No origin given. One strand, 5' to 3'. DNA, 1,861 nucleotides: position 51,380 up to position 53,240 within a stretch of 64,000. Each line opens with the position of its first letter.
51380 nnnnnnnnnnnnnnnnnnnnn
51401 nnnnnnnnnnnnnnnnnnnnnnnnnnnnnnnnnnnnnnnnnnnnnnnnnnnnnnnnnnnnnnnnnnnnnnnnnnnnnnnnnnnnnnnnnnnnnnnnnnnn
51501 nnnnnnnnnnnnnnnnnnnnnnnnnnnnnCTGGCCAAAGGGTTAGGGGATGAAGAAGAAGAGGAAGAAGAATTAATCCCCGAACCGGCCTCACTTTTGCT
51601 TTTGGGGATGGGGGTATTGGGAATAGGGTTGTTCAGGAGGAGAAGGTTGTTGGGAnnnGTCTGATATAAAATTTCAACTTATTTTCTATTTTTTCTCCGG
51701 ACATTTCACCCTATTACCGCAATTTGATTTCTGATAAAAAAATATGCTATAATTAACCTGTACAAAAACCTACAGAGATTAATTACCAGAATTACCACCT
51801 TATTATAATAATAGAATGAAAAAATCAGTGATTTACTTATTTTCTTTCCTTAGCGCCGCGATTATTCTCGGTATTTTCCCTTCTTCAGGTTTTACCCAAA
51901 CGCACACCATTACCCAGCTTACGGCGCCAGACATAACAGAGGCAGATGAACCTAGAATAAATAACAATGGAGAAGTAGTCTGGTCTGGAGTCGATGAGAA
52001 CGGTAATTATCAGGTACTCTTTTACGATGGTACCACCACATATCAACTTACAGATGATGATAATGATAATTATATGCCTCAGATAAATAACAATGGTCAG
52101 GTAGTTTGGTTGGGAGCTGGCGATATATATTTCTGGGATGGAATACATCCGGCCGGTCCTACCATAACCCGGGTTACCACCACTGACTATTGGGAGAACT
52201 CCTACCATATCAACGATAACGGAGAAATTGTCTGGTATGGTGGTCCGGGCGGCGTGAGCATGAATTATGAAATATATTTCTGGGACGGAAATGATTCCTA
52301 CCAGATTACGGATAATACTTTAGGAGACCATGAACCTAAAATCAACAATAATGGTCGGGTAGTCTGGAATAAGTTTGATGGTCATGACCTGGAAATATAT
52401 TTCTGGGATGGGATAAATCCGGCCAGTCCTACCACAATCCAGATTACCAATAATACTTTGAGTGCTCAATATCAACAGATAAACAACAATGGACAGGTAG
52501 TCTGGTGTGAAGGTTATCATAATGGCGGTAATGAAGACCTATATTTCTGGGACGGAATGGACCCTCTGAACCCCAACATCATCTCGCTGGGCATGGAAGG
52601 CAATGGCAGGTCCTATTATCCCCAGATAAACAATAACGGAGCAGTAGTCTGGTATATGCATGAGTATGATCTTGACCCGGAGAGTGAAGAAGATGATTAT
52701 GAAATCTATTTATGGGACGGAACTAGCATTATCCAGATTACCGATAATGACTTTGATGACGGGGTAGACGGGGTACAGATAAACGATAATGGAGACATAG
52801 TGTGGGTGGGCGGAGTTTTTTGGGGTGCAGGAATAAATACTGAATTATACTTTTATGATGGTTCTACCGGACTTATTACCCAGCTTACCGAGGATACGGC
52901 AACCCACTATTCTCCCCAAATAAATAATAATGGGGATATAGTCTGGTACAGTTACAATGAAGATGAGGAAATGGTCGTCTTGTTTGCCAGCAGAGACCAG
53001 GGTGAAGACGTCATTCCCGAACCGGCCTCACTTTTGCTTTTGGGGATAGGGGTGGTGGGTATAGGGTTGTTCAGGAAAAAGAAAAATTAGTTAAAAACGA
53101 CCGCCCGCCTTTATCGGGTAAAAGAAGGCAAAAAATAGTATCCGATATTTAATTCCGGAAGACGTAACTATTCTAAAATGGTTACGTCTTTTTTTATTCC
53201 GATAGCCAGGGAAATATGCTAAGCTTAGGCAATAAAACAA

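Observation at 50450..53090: Tandem PEP-CTERM beta-propeller proteins with nearly identical sorting signals and no exosortase in the window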

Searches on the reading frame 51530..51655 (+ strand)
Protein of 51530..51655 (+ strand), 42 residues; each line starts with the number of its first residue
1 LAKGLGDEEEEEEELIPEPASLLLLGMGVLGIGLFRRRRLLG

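Call 70: find_homologous_proteins(query=A7, max_evalue=10)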
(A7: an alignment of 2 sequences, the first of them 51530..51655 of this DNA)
Query A7 (2 sequences) (42 aa, profile of the alignment): 67 proteins with E <= 10 among 100 candidates.
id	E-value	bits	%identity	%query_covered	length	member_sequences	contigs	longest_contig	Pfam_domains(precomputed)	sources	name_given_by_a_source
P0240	4.1e-5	41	88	19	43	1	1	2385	PF07589.17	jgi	jgi:hypothetical protein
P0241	1.3e-4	39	43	95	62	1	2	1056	PF07589.17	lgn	-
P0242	2.2e-4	38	60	60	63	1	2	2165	PF07589.17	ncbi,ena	-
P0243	3.7e-4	38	60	60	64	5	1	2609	PF07589.17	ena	-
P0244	5.1e-4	37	63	76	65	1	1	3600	PF07589.17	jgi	jgi:hypothetical protein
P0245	5.9e-4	37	56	60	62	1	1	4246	PF07589.17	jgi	-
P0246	6.3e-4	37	43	83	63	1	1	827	PF07589.17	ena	-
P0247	8.6e-4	37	100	14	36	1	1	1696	PF07589.17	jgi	jgi:hypothetical protein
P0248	1.1e-3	36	83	14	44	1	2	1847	PF07589.17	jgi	-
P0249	1.8e-3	36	56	60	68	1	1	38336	PF07589.17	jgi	-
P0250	1.9e-3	35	56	60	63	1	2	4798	PF07589.17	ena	-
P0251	2.0e-3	35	56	60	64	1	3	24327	PF07589.17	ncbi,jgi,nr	ncbi:MAG: PEP-CTERM sorting domain-containing protein [Deltaproteobacteria bacterium]|jgi:purine-cyt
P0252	2.5e-3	35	49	83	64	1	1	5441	PF07589.17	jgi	jgi:hypothetical protein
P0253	2.5e-3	35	45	26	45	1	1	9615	PF07589.17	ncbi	-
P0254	4.0e-3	34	67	57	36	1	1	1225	PF07589.17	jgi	-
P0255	4.0e-3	34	56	60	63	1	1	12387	PF07589.17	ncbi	-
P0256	4.2e-3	34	56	60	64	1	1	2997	PF07589.17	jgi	jgi:purine-cytosine permease-like protein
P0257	4.5e-3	34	71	57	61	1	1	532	PF07589.17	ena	-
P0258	5.1e-3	34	53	76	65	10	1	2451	PF07589.17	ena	-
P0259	5.6e-3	34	53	76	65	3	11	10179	PF07589.17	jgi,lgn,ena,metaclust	metaclust:\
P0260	5.7e-3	34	56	60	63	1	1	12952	PF07589.17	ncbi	-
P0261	7.7e-3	34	71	57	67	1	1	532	PF07589.17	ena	-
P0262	8.5e-3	33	71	57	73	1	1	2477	PF07589.17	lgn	-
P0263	8.5e-3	33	60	60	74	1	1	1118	PF07589.17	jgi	-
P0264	9.5e-3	33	-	-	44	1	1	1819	PF07589.17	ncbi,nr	ncbi:MAG: PEP-CTERM sorting domain-containing protein [bacterium]|nr:PEP-CTERM sorting domain-contai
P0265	9.8e-3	33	58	62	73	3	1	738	PF07589.17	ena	-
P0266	1.4e-2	33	67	57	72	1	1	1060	PF07589.17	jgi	-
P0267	1.7e-2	32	57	67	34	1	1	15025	PF07589.17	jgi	-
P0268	2.3e-2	32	83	14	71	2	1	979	PF07589.17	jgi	jgi:hypothetical protein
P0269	3.7e-2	31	50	24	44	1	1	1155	PF07589.17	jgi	jgi:hypothetical protein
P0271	5.3e-2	31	60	60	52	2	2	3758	PF07589.17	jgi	-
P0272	5.3e-2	31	53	76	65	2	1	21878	PF07589.17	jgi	jgi:hypothetical protein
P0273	6.9e-2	30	57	50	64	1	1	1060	PF13448.12,PF07589.17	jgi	jgi:hypothetical protein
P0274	7.2e-2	30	52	60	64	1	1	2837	PF07589.17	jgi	jgi:hypothetical protein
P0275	7.3e-2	30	45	43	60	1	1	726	PF07589.17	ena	-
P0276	7.8e-2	30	100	17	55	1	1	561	PF07589.17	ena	-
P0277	7.9e-2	30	47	76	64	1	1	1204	PF07589.17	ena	-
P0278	8.0e-2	30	88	19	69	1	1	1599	PF07589.17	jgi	jgi:hypothetical protein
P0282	1.4e-1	29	58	57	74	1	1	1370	PF07589.17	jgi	jgi:hypothetical protein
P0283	1.6e-1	29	52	64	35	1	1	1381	PF07589.17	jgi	-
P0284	1.6e-1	29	49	88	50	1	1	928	PF07589.17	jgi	jgi:hypothetical protein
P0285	1.9e-1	29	61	55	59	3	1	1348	PF07589.17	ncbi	-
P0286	2.2e-1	29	57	67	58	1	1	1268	PF07589.17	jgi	jgi:hypothetical protein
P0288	2.3e-1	29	92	31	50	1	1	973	PF07589.17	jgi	jgi:hypothetical protein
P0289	3.0e-1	28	-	-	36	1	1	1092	PF07589.17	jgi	jgi:hypothetical protein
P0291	6.2e-1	27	49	93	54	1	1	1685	PF07589.17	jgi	jgi:hypothetical protein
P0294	8.6e-1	27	100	14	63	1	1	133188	PF07589.17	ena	-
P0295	1.3e+0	26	50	57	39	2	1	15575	PF07589.17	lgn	-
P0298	1.7e+0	26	71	57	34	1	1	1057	PF07589.17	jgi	-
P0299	1.8e+0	26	100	14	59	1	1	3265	PF07589.17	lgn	-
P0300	2.8e+0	25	86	17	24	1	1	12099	PF07589.17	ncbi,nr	ncbi:MAG: PEP-CTERM sorting domain-containing protein [Sedimentisphaerales bacterium]|nr:PEP-CTERM s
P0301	3.0e+0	25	75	19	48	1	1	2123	PF07589.17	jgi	jgi:hypothetical protein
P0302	3.4e+0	25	86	17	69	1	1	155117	PF07589.17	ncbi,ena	-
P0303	4.1e+0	25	100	12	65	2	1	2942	PF07589.17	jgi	-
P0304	5.0e+0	25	92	31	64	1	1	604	PF07589.17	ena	-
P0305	6.2e+0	24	100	14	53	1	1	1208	PF07589.17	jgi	jgi:hypothetical protein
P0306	8.7e+0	24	42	29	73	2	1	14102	PF07589.17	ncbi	-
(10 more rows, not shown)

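Call 82: search_protein_representatives(alignment_id=A7)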
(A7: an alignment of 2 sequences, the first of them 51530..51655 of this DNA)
Query: 2 sequences, 44 profile positions. Proteins with E-value up to 0.001 (for the whole library): 1761; up to 1e-10: 9; up to 1e-30: 0. The best 150 are listed.
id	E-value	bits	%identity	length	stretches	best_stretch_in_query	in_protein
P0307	1.5e-25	104.5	-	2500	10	15-40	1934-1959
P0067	6.0e-22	93.0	-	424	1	1-41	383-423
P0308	5.1e-17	77.3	-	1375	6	18-40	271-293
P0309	1.9e-14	69.1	-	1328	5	15-40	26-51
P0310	2.9e-14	68.4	-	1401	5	16-42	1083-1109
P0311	4.6e-14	67.8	-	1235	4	17-41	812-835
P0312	9.3e-14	66.8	-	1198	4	18-41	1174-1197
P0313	6.3e-13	64.2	-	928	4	18-40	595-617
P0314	8.4e-13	63.8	-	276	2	18-41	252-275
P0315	4.4e-10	55.1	-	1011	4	18-41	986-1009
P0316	5.2e-10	54.8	-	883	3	19-42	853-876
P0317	6.6e-10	54.5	-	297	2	15-40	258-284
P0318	3.2e-09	52.3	-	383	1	9-41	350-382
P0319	3.3e-09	52.2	-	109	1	11-41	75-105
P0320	6.3e-09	51.4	-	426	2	18-41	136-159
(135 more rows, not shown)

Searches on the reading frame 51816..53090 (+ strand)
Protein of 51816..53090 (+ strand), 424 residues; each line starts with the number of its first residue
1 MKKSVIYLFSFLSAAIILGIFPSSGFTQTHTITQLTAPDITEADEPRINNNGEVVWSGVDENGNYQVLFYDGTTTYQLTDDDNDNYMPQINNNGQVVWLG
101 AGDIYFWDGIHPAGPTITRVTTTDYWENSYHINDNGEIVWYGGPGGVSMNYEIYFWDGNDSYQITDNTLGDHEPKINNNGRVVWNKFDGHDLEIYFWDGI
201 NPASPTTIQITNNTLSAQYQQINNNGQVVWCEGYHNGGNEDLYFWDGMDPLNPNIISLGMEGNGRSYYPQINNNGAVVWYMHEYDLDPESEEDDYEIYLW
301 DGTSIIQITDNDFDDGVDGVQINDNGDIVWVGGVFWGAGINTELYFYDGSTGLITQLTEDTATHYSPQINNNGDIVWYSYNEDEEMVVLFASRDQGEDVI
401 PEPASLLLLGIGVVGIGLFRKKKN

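Call 3: search_protein_families(library=pfam, proteins=[window:51816-53090:+], max_evalue=1)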
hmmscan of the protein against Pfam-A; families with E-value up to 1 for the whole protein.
window:51816-53090:+ (424 aa): 5 families
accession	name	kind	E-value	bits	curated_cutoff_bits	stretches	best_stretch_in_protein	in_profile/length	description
PF07589.16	PEP-CTERM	-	2.7e-06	27.7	20.7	1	400-421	2-24/24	PEP-CTERM motif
PF07728.20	AAA_5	-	0.11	12.9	22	0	193-232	68-107/139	AAA domain (dynein-related subfamily)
PF13578.12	Methyltransf_24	-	0.13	13.6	26.3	0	60-98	65-102/105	Methyltransferase domain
PF25480.1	DUF7904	-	0.13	12.5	30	0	280-311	28-59/100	Domain of unknown function (DUF7904)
PF03527.20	RHS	-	0.71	10.2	27.9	0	49-59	17-27/38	RHS protein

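Call 4: search_protein_families(library=ncbifam, proteins=[window:51816-53090:+], max_evalue=1)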
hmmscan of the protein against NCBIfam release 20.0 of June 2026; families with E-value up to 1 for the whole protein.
window:51816-53090:+ (424 aa): 12 families
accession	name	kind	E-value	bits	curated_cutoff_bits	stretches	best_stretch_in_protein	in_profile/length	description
NF038125.1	PEP_CTERM_THxN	subfamily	6.5e-07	29.2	85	1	317-423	142-246/246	THxN family PEP-CTERM protein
TIGR05002.1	NxxGxxAF_repeat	domain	1.2e-06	28.4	50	0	88-98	7-17/57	choice-of-anchor tandem repeat NxxGxxAF-containing protein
NF033554.9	floc_PepA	equivalog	1.7e-05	24.7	80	1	366-424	197-261/261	flocculation-associated PEP-CTERM protein PepA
TIGR02595.1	PEP_CTERM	domain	3.8e-05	24.2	16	1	400-423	1-23/24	PEP-CTERM sorting domain-containing protein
NF041538.1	PEP_EDSA_1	subfamily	5.5e-05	23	100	1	398-422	283-306/307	EDSAP-1 family PEP-CTERM protein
NF038129.1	PEP_NF038129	equivalog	0.0042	17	65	1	360-422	128-193/194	NF038129 family PEP-CTERM protein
NF041927.1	Xrt_dep_XDP1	equivalog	0.0053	16.8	125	1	395-423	214-242/242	exosortase-dependent surface protein XDP1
TIGR02800.1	propeller_TolB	equivalog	0.006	15.6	343.15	0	341-394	346-398/418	Tol-Pal system beta propeller repeat protein TolB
NF038118.1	PEP_CTERM_CCXG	equivalog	0.011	15.4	90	1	387-423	163-199/199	CCXG family PEP-CTERM protein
NF033947.0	PEP-cistern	hypoth_equivalog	0.014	15.2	60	1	393-422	166-195/195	cistern family PEP-CTERM protein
NF038120.1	PEP_CTERM_QFxxD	subfamily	0.057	13.3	80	1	400-422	193-213/215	NF038120 family PEP-CTERM protein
TIGR02913.1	HAF_rpt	repeat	0.61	10.1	22.65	0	90-97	4-11/39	HAF repeat protein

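Call 23: find_encoding_contigs(protein=window:51816-53090:+, flank=10000, max_places=4)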
Protein window:51816-53090:+ (424 aa): no gene with exactly this product is on record in the collection.

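Call 34: find_homologous_proteins(query=window:51816-53090:+)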
Query window:51816-53090:+ (424 aa): 499 proteins with E <= 0.001 among 6209 candidates; the best 120 are listed.
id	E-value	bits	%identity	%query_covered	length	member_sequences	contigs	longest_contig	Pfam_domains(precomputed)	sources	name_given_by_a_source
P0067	3.2e-292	987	100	100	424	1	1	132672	PF07589.17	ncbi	-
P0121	8.5e-71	257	35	93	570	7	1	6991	PF21471.4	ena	-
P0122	6.5e-69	251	33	92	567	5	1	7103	-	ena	-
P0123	1.7e-65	240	32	89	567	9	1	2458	-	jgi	jgi:hypothetical protein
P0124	8.4e-63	231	36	90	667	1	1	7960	PF00404.25,PF00963.25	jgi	jgi:hypothetical protein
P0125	2.1e-61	226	36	87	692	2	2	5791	PF08480.17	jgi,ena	-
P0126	6.9e-60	221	39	71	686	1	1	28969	-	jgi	jgi:hypothetical protein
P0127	1.4e-56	210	37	93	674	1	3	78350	PF02412.24,PF16539.11,PF25687.2,PF18911.7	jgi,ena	-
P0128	3.2e-56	209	32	91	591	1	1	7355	-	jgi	-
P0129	2.4e-55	206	35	89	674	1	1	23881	PF16539.11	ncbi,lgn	-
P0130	4.6e-55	205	34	97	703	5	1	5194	PF19190.7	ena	-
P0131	7.5e-55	204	37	71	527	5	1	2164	-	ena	-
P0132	8.2e-53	198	33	89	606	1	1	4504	-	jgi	jgi:hypothetical protein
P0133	1.2e-52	197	35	78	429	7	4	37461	-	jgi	jgi:hypothetical protein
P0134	3.3e-52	196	37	89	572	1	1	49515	PF16539.11,PF21471.4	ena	-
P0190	2.9e-42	163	29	84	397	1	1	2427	PF07589.17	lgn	-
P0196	1.6e-41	161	31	78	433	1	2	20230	PF07589.17,PF26550.2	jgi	jgi:hypothetical protein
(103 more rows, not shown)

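Call 58: predict_structure(alignment_id=A5)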
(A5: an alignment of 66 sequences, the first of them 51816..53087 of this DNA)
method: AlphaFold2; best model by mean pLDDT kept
length: 424 residues; sequences in the alignment: 66
mean_pLDDT: 87.8   pTM: 0.84
mean pLDDT of the five models: 87.8, 87.0, 86.9, 86.7, 86.1
residues with pLDDT >= 90: 277; 70-90: 90; 50-70: 52; < 50: 5
segments of 3 or more residues with pLDDT < 50: none
pLDDT, mean of each block of 10 residues (from residue 1): 79 81 68 92 94 97 96 95 97 97 95 85 87 98 84 97 95 98 96 97 95 94 98 76 93 87 81 97 72 88 95 90 98 74 94 93 95 96 84 67 54 54 50
secondary structure, 60 per line:
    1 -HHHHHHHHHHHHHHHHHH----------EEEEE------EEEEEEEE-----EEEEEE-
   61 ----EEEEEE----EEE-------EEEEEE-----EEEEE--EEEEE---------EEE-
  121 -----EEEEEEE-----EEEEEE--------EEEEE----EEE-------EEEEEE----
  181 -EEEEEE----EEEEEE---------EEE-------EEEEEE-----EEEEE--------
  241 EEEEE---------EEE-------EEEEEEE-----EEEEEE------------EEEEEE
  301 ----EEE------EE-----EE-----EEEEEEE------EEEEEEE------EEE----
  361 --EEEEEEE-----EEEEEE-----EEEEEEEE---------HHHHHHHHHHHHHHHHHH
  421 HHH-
elements in order: H2-19 E30-34 E41-48 E54-59 E65-70 E75-77 E85-90 E96-100 E103-107 E117-119 E126-132 E138-143 E152-156 E161-163 E171-176 E182-187 E192-197 E207-209 E217-222 E228-232 E241-245 E255-257 E265-271 E277-282 E295-300 E305-307 E328-334 E341-347 E354-356 E363-369 E375-380 E386-393 H403-423

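Call 62: fold_search(model_id=the predicted structure, library=pdb)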
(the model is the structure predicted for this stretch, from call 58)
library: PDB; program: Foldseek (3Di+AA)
matches with E <= 10: 1034; with E <= 0.001: 570
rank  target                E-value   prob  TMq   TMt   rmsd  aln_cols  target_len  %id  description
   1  8wt1_F                2.3e-10  1.00  0.56  0.39   9.2       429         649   12  Crystal structure of S9 carboxypeptidase from Geobacillus sterothermophilus (released 2024-03-13)
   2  7c72_A                9.8e-10  1.00  0.52  0.36   9.3       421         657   11  Structure of a mycobacterium tuberculosis puromycin-hydrolyzing peptidase (released 2021-03-24)
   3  8wt1_A                1.2e-09  1.00  0.56  0.38   9.3       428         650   12  Crystal structure of S9 carboxypeptidase from Geobacillus sterothermophilus (released 2024-03-13)
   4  8wt1_H                1.2e-09  1.00  0.56  0.38   9.3       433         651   12  Crystal structure of S9 carboxypeptidase from Geobacillus sterothermophilus (released 2024-03-13)
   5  6igr_D                1.4e-09  1.00  0.54  0.40   8.8       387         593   10  Crystal structure of S9 peptidase (S514A mutant in inactive state) from Deinococcus radiodurans R1 (released 2018-11-14)
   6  2ecf                  1.7e-09  1.00  0.62  0.40   6.6       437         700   10  Crystal Structure of Dipeptidyl Aminopeptidase IV from Stenotrophomonas maltophilia (released 2008-02-26)
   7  6igr_C                2.1e-09  1.00  0.54  0.40   8.7       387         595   10  Crystal structure of S9 peptidase (S514A mutant in inactive state) from Deinococcus radiodurans R1 (released 2018-11-14)
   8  5yzm_B                2.1e-09  1.00  0.53  0.39   9.5       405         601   11  Crystal structure of S9 peptidase (inactive form) from Deinococcus radiodurans R1 (released 2018-11-14)
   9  5yzo_C                2.4e-09  1.00  0.53  0.37   9.1       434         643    9  Crystal structure of S9 peptidase mutant (S514A) from Deinococcus radiodurans R1 (released 2018-11-14)
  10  6igq_A                3.6e-09  1.00  0.54  0.40   9.4       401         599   10  Crystal structure of inactive state of S9 peptidase from Deinococcus radiodurans R1 (PMSF treated) (released 2018-11-14)
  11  9xrl_A                3.9e-09  1.00  0.59  0.56   7.5       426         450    8  Structure of mouse cytoplasmic lattice (CPL) repeating unit (released 2026-03-18)
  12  6igp_A                6.0e-09  1.00  0.54  0.40   8.9       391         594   10  Crystal structure of S9 peptidase (inactive state)from Deinococcus radiodurans R1 in P212121 (released 2018-11-14)
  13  5yp4_D                8.8e-09  1.00  0.65  0.40   4.6       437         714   12  Crystal structure of dipeptidyl peptidase IV (DPP IV) with Lys-Pro from Pseudoxanthomonas mexicana WO24 (released 2018-02-21)
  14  7c72_B                9.7e-09  1.00  0.52  0.36  10.3       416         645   11  Structure of a mycobacterium tuberculosis puromycin-hydrolyzing peptidase (released 2021-03-24)
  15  6igr_A                1.0e-08  1.00  0.55  0.40   8.8       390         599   10  Crystal structure of S9 peptidase (S514A mutant in inactive state) from Deinococcus radiodurans R1 (released 2018-11-14)
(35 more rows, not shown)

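Call 71: find_encoding_contigs(protein=P0196, flank=10000, max_places=2)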
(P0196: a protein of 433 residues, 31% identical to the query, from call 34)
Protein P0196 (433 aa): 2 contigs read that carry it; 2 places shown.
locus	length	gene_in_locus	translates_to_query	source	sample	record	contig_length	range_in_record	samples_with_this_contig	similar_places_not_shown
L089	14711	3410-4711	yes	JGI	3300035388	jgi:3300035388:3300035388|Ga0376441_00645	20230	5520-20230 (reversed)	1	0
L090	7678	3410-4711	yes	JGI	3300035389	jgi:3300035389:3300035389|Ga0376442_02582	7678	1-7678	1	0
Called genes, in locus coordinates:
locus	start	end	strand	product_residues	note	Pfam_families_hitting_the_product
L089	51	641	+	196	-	PF00392:GntR, PF07729:FCD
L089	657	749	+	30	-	-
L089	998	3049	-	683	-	PF10605:3HBOH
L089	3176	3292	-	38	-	-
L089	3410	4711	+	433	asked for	PF26550:Tricorn_2nd (faint), PF07589:PEP_exosort_dom (weak)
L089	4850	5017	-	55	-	-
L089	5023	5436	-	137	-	PF09413:DUF2007 (faint)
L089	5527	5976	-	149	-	PF12680:SnoaL_2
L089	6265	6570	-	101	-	-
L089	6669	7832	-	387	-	PF00108:Thiolase_N (weak), PF08545:ACP_syn_III, PF08541:ACP_syn_III_C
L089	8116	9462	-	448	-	PF01474:DAHP_synth_2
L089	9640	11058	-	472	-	PF13354:Beta-lactamase2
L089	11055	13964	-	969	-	PF00391:PEP-utilizers (faint), PF01326:PPDK_N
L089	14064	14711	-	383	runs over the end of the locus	PF13237:Fer4_10, PF14697:Fer4_21, PF12838:Fer4_7, PF13187:Fer4_9, PF25160:LdpA_Fe-S-bd (weak), PF00037:Fer4, PF12797:Fer4_2 (weak), PF12837:Fer4_6 (weak), +1 more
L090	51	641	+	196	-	PF00392:GntR, PF07729:FCD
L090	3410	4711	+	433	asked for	PF26550:Tricorn_2nd (faint), PF07589:PEP_exosort_dom (weak)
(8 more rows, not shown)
